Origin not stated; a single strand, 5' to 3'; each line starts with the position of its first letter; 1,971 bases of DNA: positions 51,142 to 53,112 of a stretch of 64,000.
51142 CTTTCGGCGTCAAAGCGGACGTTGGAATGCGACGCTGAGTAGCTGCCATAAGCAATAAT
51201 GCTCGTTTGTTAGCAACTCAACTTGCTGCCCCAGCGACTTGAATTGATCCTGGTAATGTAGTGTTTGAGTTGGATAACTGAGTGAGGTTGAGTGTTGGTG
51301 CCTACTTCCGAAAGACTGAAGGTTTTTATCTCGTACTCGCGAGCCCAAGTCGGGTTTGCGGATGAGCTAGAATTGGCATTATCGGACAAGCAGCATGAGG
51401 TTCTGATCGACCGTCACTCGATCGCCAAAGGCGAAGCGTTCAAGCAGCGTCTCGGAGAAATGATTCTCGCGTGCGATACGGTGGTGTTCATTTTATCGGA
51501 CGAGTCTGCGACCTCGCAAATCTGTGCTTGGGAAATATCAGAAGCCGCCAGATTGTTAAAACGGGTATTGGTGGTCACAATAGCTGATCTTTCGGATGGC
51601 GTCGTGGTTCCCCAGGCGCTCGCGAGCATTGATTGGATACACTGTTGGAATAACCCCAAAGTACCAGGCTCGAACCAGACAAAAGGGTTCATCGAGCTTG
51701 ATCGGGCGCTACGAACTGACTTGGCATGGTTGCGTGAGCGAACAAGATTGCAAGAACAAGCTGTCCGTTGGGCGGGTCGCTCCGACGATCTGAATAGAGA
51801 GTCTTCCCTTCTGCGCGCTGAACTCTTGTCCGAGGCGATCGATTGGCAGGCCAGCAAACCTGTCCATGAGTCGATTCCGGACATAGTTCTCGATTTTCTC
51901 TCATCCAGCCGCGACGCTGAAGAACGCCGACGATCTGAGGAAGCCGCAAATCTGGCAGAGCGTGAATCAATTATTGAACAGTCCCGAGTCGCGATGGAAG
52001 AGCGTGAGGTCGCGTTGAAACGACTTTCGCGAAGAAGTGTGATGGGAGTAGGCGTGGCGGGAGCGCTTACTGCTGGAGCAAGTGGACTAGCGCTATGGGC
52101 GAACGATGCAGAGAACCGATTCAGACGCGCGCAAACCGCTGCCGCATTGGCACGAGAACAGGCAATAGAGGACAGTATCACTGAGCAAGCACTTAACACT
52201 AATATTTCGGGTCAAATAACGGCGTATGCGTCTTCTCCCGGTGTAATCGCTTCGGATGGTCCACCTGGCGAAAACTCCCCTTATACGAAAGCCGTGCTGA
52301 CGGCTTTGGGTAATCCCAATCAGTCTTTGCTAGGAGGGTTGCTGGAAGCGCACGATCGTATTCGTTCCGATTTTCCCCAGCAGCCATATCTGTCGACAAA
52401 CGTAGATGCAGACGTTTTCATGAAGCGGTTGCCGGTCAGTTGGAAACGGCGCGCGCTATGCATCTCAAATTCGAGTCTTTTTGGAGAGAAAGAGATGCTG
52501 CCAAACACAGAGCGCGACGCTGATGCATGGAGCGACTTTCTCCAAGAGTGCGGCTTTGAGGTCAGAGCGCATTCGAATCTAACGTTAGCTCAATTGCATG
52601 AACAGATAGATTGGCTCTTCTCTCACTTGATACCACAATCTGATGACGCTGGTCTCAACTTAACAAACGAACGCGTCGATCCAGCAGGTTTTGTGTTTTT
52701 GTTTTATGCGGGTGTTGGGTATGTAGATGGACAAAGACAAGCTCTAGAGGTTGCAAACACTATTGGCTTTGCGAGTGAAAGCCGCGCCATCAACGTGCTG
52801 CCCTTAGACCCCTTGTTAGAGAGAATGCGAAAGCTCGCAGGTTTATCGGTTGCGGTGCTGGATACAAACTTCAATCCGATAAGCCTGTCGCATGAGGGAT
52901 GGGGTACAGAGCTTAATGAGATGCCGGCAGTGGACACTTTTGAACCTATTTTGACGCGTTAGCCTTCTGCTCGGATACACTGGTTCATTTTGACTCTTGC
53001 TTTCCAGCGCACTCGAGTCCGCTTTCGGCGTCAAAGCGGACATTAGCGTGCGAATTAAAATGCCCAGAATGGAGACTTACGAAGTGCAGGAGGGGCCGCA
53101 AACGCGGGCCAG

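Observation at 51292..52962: Membrane-spanning TIR protein with an apparently circularly permuted, catalytically dead caspase-like ectodomain: candidate single-gene immune sensor/effector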

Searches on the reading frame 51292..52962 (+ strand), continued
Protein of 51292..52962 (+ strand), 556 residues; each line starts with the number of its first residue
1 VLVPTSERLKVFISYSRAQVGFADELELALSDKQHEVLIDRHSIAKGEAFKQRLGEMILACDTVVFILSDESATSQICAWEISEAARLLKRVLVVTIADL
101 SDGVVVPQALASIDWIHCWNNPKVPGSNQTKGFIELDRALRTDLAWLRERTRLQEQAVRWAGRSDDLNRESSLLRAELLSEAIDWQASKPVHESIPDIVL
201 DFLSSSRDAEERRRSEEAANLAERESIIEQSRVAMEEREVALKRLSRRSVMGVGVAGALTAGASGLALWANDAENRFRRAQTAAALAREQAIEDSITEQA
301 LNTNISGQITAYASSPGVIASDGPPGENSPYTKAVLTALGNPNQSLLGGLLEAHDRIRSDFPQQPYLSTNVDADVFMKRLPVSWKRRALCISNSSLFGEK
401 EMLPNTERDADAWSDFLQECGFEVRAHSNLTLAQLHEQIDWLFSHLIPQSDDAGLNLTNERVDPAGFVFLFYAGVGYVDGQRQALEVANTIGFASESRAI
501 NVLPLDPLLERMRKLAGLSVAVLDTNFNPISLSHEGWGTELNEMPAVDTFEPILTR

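Call 97: search_protein_families(library=pfam, proteins=[L013:1702-3114:-, L013:5518-6093:+, L013:6475-7341:+, L013:7569-9293:+, L014:3875-4756:+, L014:3251-3697:-, L014:230-2656:-, L015:3061-3714:-, L015:3788-4288:-, L015:4288-5463:-], max_evalue=0.0001)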
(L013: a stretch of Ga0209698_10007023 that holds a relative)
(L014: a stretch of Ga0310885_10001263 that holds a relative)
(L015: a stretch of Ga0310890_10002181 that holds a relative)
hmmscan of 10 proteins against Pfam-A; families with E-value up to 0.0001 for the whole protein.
L013:1702-3114:- (470 aa): 1 family
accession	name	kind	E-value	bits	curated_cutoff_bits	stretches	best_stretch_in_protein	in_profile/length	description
PF21810.3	DUF6880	-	6.3e-144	480.9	27.3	1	3-464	3-472/472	Family of unknown function (DUF6880)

L013:5518-6093:+ (192 aa): 6 families
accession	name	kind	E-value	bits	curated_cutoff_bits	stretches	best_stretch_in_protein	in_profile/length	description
PF00239.26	Resolvase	-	5.8e-46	156.6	23.3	1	4-136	2-144/145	Resolvase, N terminal domain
PF02796.21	HTH_7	-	1.8e-06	28.4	23.8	1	139-178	1-40/45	Helix-turn-helix domain of resolvase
PF02954.25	HTH_8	-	3.3e-06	27.2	22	1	152-182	11-41/42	Bacterial regulatory protein, Fis family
PF13384.12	HTH_23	-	9.3e-06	25.7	24.6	1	154-185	12-45/50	Homeodomain-like domain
PF13556.12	HTH_30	-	5.1e-05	23.4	27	0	149-183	2-36/59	PucR C-terminal helix-turn-helix domain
PF13518.12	HTH_28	-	5.3e-05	23.6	25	0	150-185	4-38/52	Helix-turn-helix domain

L013:6475-7341:+ (289 aa): 1 family
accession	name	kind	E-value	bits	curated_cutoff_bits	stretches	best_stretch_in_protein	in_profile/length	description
PF08239.17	SH3_3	-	7.5e-07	29.7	27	1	226-272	3-48/54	Bacterial SH3 domain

L013:7569-9293:+ (575 aa): 0 families

L014:3875-4756:+ (294 aa): 0 families

L014:3251-3697:- (148 aa): 0 families

L014:230-2656:- (808 aa): 7 families
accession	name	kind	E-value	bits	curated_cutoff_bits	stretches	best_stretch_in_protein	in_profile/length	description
PF00069.31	Pkinase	-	9.4e-45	153.5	31.7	1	85-343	1-253/263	Protein kinase domain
PF07714.23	PK_Tyr_Ser-Thr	-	1.8e-29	103.3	23.1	1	87-341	3-248/258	Protein tyrosine and serine/threonine kinase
PF01636.29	APH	-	1.6e-08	35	23.2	0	181-231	147-199/239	Phosphotransferase enzyme family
PF03109.22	ABC1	-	1.6e-07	31.2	22.9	1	126-230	116-215/244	ABC1 atypical kinase-like domain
PF07719.23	TPR_2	-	5.9e-06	26.5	27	0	747-774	1-28/34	Tetratricopeptide repeat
PF14531.12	Kinase-like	-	6.7e-06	26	25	1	198-310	161-265/289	Kinase-like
PF13431.12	TPR_17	-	8.1e-05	23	24.4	0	742-768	8-34/34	Tetratricopeptide repeat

L015:3061-3714:- (217 aa): 0 families

L015:3788-4288:- (166 aa): 3 families
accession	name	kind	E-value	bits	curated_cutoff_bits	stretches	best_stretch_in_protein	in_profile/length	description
PF19315.5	MC_hydratase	-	1.1e-23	84.4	26.5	1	9-155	21-169/353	Mesaconyl-CoA hydratase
PF01575.25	MaoC_dehydratas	-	6.8e-22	77.8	27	1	17-132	6-120/123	MaoC like domain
PF13452.11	FAS1_DH_region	-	1.6e-08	35.2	22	1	37-143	22-131/132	FAS1-like, dehydratase domain region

L015:4288-5463:- (391 aa): 1 family
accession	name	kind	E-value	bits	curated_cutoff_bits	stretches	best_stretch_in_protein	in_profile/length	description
PF02515.22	CoA_transf_3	-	5.1e-112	375.1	23.3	1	4-368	2-366/366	CoA-transferase family III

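Call 98: search_protein_families(library=pfam, proteins=[L020:8856-9902:-, L020:7064-8587:-, L020:11514-12317:+, L020:12317-13423:-, L020:13573-14805:+, L021:8103-9761:-, L021:5247-7718:+, L021:11933-12373:-, L021:12382-13413:-, L021:14073-15923:+], max_evalue=0.0001)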
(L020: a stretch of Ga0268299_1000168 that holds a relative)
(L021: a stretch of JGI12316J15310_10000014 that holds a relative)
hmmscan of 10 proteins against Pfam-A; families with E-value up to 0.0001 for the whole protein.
L020:8856-9902:- (348 aa): 9 families
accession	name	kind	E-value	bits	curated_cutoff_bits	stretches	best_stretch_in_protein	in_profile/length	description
PF01370.27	Epimerase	-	4.2e-56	190.5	20.9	1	20-250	1-226/240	NAD dependent epimerase/dehydratase family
PF16363.11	GDP_Man_Dehyd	-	9e-54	183.6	27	1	21-339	1-332/332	GDP-mannose 4,6 dehydratase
PF04321.23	RmlD_sub_bind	-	1.9e-11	44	27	1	18-179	1-135/287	RmlD substrate binding domain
PF01073.25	3Beta_HSD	-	2.7e-11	43.5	22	1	22-241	2-221/280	3-beta hydroxysteroid dehydrogenase/isomerase family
PF02719.21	Polysacc_synt_2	-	1.4e-10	41.3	20.2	1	20-144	1-128/293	Polysaccharide biosynthesis protein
PF07993.18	NAD_binding_4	-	5.5e-09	36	20.1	1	93-199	88-207/258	Male sterility protein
PF13460.12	NAD_binding_10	-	3.5e-06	27.4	27.2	1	24-179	1-131/184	NAD(P)H-binding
PF08659.16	KR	-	3.6e-05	24.2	22.6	1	20-146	3-138/180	KR domain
PF00106.31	adh_short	-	5.6e-05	23.1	26.6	0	20-185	3-165/195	short chain dehydrogenase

L020:7064-8587:- (507 aa): 0 families

L020:11514-12317:+ (268 aa): 0 families

L020:12317-13423:- (368 aa): 3 families
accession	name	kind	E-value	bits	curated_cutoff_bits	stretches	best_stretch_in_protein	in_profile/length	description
PF22569.1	DCD_C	-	3.6e-88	294.4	22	1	175-363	3-192/192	2'-deoxycytidine 5'-triphosphate deaminase (DCD), C-terminal domain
PF22769.1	DCD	-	7.9e-76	253.8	27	2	12-166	3-151/153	dCTP deaminase-like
PF06559.16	DCD_N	-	1.1e-72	243.6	21.4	1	8-168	2-163/164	2'-deoxycytidine 5'-triphosphate deaminase (DCD) N-terminal domain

L020:13573-14805:+ (411 aa): 4 families
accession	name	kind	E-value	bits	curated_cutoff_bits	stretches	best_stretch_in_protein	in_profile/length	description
PF01053.26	Cys_Met_Meta_PP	-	4.5e-130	434.1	27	1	27-408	1-380/381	Cys/Met metabolism PLP-dependent enzyme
PF00155.27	Aminotran_1_2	-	6.7e-09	35.8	19.7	1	70-292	31-281/361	Aminotransferase class I and II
PF00266.25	Aminotran_5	-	5e-06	26.2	21.5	1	104-232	73-207/371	Aminotransferase class-V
PF06838.17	Met_gamma_lyase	-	1.7e-05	24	24.2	0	67-248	45-245/405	Methionine gamma-lyase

L021:8103-9761:- (552 aa): 1 family
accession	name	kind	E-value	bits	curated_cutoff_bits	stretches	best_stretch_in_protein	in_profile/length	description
PF03806.19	ABG_transport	-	4.4e-197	655.7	27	2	16-302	1-280/502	AbgT putative transporter family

L021:5247-7718:+ (824 aa): 11 families
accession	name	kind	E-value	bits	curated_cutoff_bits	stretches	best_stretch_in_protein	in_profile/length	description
PF13424.12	TPR_12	-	1.3e-22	80.2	30.1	2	505-574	5-76/77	Tetratricopeptide repeat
PF00486.34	Trans_reg_C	-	4.7e-16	59.1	26.2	1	58-132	2-77/77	Transcriptional regulatory protein, C terminal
PF13374.12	TPR_10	-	1.1e-15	57.4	27.5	1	545-575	4-34/42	Tetratricopeptide repeat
PF07719.23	TPR_2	-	3.2e-14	52.2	27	0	544-571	2-29/34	Tetratricopeptide repeat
PF00515.34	TPR_1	-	3.4e-10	39.7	27.8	0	544-572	2-30/34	Tetratricopeptide repeat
PF13181.12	TPR_8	-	3.6e-07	30.3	25.7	0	545-573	3-31/34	Tetratricopeptide repeat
PF14559.12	TPR_19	-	5e-07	30.4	25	1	362-414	4-56/68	Tetratricopeptide repeat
PF13432.12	TPR_16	-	2e-06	28.5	32.7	0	362-413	10-61/65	Tetratricopeptide repeat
PF24575.1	TPR_Slam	-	2.7e-05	25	35.2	1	352-406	50-104/104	Surface lipoprotein assembly modifier, N-terminal TPR repeats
PF13428.12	TPR_14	-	4.7e-05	24.1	23.5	0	360-390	12-42/44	Tetratricopeptide repeat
PF17874.7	TPR_MalT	-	8.3e-05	22.4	45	0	515-767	52-305/336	MalT-like TPR region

L021:11933-12373:- (146 aa): 1 family
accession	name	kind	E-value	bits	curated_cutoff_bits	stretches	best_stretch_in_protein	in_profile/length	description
PF01451.26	LMWPc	-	6.7e-37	127.3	23.2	1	4-138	2-142/144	Low molecular weight phosphotyrosine protein phosphatase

L021:12382-13413:- (343 aa): 2 families
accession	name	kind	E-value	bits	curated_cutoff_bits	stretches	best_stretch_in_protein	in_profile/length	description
PF02774.23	Semialdhyde_dhC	-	3.9e-54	184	26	1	138-317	1-184/184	Semialdehyde dehydrogenase, dimerisation domain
PF01118.30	Semialdhyde_dh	-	5.3e-35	120.9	26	1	3-115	1-118/121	Semialdehyde dehydrogenase, NAD binding domain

L021:14073-15923:+ (617 aa): 2 families
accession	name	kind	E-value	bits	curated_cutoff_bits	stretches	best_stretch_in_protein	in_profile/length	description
PF00563.25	EAL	-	6.3e-55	186.6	31.3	1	374-603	3-236/236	EAL domain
PF00990.26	GGDEF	-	5.1e-36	124.3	23.8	1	202-349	1-156/161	Diguanylate cyclase, GGDEF domain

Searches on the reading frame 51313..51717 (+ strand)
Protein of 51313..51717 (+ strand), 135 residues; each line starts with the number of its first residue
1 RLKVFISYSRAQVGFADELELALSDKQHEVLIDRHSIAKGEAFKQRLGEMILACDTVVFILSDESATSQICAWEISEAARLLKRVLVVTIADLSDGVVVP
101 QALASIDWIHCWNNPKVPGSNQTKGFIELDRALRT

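Call 56: search_solved_structures(query=A6, max_evalue=0.01, show_alignments=5)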
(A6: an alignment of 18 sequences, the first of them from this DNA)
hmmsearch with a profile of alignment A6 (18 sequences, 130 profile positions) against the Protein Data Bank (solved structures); distinct sequences matched with E-value up to 0.01: 79 (the best 60 are shown).
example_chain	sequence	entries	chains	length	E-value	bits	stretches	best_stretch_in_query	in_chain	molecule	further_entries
4om7_A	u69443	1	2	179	3.3e-12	49.7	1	3-112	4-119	Toll-like receptor 6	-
7ylf_A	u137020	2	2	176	3.5e-12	49.6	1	4-106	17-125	Toll-like receptor 15 | Toll-like receptor 2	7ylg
1fyv_A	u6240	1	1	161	1.5e-11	47.6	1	3-109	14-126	TOLL-LIKE RECEPTOR 1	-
7nuw_A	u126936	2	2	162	1.5e-11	47.6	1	3-109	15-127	Toll-like receptor 1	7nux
7nt7_A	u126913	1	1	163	1.5e-11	47.5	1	3-109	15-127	Toll-like receptor 1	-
1fyx_A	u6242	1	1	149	2.1e-11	47.1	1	5-111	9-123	TOLL-LIKE RECEPTOR 2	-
1fyw_A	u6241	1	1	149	2.2e-11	47.1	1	5-111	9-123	TOLL-LIKE RECEPTOR 2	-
1o77_A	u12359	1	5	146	1.9e-09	40.8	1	5-111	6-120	TOLL-LIKE RECEPTOR 2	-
9tzw_A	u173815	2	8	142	3.7e-09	39.9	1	3-90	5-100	NAD(+) hydrolase SARM1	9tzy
9mw1_B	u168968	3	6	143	3.7e-09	39.8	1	3-90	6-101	NAD(+) hydrolase SARM1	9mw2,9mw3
10rb_A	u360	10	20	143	3.7e-09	39.8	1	3-90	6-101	NAD(+) hydrolase SARM1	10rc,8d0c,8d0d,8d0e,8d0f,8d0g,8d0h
10ra_A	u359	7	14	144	3.8e-09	39.8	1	3-90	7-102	Sterile alpha and TIR motif-containing protein 1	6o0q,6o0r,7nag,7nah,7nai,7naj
6o0u_A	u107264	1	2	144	4e-09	39.7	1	3-90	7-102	Sterile alpha and TIR motif-containing protein 1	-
9hq0_A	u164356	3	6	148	4.2e-09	39.7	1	3-90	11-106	NAD(+) hydrolase SARM1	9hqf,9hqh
7uxr_A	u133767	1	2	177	7e-09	38.9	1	4-96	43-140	TIR domain protein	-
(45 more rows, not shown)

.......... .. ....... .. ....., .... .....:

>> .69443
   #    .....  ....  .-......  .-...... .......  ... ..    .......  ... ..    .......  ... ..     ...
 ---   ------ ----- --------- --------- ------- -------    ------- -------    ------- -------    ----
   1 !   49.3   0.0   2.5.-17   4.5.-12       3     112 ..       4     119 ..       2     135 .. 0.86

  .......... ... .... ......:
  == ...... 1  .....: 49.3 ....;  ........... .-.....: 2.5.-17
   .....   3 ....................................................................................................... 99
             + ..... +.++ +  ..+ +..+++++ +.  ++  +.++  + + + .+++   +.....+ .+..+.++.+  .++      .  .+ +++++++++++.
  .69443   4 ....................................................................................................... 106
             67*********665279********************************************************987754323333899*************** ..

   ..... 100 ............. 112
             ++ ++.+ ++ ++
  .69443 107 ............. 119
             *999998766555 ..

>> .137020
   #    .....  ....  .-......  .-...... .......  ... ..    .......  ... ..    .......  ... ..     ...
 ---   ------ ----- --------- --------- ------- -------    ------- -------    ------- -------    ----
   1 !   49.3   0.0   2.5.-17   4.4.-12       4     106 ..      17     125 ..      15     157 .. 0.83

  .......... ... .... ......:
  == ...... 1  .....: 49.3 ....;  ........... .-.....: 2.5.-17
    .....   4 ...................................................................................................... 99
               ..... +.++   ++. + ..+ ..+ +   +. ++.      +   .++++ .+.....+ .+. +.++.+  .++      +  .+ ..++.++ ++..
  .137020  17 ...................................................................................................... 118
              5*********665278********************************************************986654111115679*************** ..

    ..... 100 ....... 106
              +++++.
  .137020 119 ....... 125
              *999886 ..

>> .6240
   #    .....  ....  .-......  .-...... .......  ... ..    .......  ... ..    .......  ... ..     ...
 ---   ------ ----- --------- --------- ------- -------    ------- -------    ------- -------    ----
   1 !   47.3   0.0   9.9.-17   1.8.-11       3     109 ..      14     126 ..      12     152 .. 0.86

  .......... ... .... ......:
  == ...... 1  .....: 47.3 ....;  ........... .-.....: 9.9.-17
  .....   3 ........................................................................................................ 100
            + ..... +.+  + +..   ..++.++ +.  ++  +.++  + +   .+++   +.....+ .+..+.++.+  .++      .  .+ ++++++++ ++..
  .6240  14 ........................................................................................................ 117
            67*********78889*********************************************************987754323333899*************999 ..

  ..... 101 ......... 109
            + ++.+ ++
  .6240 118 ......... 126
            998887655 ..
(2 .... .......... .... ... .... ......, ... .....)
